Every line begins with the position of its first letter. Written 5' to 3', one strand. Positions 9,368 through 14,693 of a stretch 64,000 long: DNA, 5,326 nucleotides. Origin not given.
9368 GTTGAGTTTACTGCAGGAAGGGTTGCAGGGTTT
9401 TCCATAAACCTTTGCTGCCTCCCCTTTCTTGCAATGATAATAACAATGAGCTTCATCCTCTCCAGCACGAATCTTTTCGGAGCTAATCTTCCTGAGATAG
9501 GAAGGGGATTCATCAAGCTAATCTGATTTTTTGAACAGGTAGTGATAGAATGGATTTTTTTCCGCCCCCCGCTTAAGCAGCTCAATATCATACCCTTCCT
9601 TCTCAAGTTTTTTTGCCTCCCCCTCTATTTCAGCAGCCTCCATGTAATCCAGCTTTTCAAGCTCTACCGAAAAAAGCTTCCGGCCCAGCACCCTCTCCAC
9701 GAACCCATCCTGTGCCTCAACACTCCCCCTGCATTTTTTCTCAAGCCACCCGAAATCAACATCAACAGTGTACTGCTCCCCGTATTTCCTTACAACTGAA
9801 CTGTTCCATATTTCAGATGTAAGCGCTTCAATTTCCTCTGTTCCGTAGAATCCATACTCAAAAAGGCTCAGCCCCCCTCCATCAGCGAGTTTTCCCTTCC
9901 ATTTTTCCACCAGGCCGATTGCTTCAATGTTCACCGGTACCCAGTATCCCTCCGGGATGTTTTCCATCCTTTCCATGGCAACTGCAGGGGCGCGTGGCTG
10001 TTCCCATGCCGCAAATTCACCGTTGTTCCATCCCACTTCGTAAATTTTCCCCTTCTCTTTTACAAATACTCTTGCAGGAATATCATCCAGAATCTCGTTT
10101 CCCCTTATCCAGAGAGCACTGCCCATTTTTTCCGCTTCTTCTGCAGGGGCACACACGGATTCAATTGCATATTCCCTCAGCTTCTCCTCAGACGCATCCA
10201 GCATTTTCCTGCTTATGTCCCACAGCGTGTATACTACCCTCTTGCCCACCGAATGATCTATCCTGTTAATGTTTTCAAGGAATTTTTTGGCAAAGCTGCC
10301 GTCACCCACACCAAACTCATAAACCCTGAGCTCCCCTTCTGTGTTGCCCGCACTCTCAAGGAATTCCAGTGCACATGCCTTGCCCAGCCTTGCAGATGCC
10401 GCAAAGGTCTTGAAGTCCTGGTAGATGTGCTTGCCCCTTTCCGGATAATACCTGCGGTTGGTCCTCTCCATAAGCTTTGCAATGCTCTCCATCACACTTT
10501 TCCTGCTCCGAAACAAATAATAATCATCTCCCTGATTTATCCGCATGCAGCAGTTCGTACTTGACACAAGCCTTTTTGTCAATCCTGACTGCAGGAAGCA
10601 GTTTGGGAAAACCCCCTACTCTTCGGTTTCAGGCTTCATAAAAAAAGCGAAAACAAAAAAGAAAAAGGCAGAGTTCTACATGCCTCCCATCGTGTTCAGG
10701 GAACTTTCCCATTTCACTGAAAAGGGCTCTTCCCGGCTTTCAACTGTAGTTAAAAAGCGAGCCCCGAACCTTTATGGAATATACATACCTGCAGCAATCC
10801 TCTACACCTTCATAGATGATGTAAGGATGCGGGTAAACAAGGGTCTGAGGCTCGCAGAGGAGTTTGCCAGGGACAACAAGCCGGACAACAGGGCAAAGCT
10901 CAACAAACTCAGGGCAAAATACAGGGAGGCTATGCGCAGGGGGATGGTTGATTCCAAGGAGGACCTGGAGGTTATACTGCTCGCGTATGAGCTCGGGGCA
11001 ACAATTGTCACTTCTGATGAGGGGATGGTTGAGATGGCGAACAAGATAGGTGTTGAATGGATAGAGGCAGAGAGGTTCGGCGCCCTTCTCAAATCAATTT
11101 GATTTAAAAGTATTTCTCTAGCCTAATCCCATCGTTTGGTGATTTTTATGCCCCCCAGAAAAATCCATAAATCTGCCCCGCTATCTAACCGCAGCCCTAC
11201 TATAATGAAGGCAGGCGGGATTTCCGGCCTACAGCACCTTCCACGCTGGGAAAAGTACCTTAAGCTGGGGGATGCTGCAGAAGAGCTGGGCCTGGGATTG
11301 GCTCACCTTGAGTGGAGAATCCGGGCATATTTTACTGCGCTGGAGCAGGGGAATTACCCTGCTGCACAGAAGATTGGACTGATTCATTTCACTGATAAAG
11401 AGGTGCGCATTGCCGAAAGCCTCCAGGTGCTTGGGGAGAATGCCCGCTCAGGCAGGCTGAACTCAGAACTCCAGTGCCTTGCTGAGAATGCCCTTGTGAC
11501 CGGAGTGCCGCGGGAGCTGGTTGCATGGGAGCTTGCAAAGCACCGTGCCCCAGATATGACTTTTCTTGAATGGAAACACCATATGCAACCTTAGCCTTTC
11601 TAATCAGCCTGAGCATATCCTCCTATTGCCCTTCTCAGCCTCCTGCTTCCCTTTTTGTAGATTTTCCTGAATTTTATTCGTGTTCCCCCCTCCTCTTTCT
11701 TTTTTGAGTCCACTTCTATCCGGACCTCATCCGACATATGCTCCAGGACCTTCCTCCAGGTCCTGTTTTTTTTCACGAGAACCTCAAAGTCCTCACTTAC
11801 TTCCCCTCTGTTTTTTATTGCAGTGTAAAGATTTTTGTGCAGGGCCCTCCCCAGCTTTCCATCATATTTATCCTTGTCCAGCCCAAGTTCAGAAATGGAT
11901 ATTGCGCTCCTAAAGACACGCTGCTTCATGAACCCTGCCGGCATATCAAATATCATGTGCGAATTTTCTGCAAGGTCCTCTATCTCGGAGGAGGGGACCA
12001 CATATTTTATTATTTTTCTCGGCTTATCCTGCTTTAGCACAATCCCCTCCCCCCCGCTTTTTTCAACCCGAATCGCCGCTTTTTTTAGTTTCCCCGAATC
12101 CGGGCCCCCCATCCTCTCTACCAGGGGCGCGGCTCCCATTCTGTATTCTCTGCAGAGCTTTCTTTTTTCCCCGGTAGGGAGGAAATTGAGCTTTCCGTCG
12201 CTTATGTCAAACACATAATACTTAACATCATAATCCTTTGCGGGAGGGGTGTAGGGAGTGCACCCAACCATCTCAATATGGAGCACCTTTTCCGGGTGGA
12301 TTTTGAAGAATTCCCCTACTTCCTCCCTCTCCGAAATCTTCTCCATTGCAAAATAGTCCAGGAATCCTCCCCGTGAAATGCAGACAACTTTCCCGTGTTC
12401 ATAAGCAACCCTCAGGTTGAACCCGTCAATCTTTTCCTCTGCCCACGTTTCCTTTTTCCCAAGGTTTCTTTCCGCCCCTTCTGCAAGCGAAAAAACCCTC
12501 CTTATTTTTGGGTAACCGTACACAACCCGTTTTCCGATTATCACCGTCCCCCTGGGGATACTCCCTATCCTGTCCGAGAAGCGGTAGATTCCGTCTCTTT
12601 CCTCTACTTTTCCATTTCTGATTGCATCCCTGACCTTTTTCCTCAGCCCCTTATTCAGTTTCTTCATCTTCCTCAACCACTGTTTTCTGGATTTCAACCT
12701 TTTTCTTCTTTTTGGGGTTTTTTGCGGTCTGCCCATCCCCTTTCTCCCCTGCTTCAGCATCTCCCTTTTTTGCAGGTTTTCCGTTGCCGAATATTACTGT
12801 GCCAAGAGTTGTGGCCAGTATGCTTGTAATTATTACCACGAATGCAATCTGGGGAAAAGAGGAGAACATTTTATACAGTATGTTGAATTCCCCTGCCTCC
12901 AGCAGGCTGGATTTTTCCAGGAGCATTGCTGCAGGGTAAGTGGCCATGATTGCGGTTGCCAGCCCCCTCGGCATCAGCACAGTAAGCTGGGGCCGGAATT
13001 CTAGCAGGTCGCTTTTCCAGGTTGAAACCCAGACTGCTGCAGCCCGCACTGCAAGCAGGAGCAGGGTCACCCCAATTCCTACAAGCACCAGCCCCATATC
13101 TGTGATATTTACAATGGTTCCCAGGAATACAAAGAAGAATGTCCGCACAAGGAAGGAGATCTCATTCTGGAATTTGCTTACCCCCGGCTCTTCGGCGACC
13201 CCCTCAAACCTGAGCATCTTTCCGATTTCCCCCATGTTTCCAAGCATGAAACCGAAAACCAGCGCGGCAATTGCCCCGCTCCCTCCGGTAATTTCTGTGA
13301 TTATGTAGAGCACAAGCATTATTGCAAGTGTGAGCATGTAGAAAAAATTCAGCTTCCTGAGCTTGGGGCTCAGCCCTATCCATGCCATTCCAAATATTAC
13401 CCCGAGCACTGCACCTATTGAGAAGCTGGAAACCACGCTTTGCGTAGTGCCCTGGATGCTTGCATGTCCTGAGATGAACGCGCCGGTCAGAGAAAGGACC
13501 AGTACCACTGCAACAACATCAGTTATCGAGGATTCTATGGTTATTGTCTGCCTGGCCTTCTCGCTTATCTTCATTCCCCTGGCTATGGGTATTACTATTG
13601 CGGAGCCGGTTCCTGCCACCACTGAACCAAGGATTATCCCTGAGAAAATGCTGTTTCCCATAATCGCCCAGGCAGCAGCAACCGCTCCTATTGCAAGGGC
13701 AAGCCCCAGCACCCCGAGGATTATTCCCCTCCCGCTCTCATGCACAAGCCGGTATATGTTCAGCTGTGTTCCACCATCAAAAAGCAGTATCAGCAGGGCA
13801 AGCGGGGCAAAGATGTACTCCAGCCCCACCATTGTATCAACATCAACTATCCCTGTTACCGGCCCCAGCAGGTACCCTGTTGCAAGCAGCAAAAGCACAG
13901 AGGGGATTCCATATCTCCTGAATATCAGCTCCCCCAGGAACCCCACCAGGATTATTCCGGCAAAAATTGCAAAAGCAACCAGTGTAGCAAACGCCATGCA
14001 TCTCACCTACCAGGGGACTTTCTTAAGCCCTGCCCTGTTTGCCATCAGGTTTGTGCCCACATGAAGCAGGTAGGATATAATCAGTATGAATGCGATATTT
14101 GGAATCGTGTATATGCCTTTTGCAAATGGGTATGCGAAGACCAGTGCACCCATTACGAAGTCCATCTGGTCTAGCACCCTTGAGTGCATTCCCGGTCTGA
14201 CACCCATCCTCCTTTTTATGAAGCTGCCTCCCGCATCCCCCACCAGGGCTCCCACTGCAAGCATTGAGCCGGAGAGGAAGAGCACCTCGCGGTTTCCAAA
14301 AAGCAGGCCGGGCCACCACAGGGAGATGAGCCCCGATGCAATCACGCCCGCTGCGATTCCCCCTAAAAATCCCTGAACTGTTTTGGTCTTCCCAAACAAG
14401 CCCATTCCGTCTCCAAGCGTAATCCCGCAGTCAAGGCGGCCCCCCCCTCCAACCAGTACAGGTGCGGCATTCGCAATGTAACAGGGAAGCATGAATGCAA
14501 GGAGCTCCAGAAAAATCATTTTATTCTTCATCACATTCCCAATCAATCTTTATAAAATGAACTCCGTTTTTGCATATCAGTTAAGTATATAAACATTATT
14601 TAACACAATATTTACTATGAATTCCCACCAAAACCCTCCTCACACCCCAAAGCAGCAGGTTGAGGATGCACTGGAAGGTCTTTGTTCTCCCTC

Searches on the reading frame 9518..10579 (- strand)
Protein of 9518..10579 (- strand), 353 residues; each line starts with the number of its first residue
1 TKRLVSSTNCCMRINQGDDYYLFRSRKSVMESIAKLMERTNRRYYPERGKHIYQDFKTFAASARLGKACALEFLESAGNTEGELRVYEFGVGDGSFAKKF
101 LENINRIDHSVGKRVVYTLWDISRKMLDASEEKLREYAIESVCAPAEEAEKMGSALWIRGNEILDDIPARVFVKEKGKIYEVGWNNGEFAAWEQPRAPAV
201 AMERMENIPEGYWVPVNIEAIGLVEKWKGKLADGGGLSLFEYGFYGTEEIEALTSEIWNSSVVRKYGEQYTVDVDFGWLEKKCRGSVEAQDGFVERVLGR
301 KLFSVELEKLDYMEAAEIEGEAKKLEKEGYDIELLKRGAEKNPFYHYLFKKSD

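Call 46: search_protein_families(library=pfam, proteins=[window:9518-10579:-], max_evalue=0.01)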
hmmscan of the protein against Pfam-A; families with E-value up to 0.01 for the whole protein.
window:9518-10579:- (353 aa): 2 families
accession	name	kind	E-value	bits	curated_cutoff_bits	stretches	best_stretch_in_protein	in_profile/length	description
PF02636.23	Methyltransf_28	-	1.6e-12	47.9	23.3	1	71-249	7-195/249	Putative S-adenosyl-L-methionine-dependent methyltransferase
PF08242.18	Methyltransf_12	-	0.007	17.5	30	0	88-139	2-45/98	Methyltransferase domain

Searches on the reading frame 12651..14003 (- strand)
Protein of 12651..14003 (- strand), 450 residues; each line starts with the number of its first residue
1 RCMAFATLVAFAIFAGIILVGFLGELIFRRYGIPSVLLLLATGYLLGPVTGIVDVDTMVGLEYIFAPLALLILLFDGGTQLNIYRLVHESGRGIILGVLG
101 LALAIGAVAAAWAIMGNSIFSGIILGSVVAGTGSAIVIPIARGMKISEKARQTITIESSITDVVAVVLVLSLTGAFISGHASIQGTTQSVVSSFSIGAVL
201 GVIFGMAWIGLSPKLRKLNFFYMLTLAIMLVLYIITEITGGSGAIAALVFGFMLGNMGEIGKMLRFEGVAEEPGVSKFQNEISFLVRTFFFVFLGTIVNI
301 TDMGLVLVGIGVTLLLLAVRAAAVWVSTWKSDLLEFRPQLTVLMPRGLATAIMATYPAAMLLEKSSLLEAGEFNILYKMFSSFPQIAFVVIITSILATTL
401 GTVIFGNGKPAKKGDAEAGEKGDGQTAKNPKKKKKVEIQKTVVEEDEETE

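Call 46: search_protein_families(library=pfam, proteins=[window:12651-14003:-], max_evalue=0.01)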
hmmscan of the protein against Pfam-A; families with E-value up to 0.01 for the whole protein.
window:12651-14003:- (450 aa): 1 family
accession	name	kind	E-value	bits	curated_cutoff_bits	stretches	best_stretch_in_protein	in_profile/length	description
PF00999.27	Na_H_Exchanger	-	1.4e-29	103.6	26.2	1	21-400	4-368/375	Sodium/hydrogen exchanger, transmembrane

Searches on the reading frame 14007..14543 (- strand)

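Call 46: search_protein_families(library=pfam, proteins=[window:14007-14543:-], max_evalue=0.01)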
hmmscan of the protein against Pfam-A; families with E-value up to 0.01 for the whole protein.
window:14007-14543:- (178 aa): 2 families
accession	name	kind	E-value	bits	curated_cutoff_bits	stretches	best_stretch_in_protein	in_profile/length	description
PF01864.22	CarS-like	-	6e-39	134.3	22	1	10-178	4-175/175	CDP-archaeol synthase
PF01148.25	CTP_transf_1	-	5.6e-05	23.5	24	1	54-139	170-259/264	Cytidylyltransferase family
